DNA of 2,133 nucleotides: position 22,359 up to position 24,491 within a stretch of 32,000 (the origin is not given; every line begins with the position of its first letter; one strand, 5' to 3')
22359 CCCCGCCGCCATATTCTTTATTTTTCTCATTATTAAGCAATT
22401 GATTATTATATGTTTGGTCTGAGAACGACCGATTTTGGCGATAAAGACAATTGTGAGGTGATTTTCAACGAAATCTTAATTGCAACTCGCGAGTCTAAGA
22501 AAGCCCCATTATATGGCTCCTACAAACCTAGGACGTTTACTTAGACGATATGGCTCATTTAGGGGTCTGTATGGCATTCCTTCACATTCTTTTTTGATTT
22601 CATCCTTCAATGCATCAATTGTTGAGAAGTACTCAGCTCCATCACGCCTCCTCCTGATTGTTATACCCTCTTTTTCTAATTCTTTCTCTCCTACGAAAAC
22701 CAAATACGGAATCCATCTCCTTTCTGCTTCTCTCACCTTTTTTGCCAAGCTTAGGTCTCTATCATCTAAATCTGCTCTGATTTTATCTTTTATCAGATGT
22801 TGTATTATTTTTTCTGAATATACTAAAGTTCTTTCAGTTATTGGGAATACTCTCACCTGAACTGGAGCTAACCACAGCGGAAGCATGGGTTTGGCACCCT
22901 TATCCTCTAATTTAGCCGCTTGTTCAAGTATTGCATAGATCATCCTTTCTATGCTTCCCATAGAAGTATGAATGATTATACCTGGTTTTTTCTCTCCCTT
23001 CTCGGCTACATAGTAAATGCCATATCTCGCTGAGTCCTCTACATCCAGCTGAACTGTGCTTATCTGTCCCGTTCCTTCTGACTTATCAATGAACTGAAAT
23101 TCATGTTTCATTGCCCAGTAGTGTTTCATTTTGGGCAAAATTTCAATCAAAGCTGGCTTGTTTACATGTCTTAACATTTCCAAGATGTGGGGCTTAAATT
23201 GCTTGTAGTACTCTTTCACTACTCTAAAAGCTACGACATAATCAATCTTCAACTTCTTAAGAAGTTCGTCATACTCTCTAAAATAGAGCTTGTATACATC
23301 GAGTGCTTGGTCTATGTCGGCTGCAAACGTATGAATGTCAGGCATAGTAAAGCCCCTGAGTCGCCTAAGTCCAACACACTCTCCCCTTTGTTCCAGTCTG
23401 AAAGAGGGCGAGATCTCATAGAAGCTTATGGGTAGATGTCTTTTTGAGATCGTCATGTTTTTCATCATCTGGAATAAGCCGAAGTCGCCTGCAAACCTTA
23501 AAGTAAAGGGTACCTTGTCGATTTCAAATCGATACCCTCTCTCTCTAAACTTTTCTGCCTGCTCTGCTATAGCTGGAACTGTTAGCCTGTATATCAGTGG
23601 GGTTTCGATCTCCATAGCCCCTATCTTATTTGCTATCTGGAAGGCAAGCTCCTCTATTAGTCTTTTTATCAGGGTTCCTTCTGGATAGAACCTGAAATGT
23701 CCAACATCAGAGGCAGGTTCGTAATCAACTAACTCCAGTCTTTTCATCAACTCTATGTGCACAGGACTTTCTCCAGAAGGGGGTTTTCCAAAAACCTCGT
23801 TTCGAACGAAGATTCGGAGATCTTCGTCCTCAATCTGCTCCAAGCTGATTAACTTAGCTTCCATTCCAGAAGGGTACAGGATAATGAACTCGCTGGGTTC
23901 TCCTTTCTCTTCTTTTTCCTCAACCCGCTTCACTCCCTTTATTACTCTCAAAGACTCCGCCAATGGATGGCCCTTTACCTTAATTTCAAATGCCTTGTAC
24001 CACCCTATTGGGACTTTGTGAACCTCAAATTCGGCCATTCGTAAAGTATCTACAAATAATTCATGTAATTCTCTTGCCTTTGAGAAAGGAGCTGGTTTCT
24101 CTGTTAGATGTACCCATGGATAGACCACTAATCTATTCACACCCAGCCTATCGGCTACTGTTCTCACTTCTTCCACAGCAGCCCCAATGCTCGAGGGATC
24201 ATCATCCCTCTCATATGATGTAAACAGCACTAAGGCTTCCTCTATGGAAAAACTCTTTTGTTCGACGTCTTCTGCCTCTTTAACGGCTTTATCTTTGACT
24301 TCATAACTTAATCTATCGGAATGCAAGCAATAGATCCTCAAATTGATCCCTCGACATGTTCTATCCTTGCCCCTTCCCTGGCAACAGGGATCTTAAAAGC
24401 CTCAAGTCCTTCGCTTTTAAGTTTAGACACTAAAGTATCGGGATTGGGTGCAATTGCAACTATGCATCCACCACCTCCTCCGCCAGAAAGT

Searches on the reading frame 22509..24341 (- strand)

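Call 35: search_protein_families(library=pfam, proteins=[window:22509-24341:-], max_evalue=0.00001)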
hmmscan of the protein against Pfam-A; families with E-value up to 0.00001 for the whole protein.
window:22509-24341:- (610 aa): 3 families
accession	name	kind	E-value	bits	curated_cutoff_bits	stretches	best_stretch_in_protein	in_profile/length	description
PF08915.16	tRNA-Thr_ED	-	2e-35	122.3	30.2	1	1-134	1-137/137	Archaea-specific editing domain of threonyl-tRNA synthetase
PF00587.30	tRNA-synt_2b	-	1.5e-22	80.9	29.3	1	270-474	1-178/179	tRNA synthetase class II core domain (G, H, P, S and T)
PF03129.25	HGTP_anticodon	-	1.4e-19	70.5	21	1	495-584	1-93/94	Anticodon binding domain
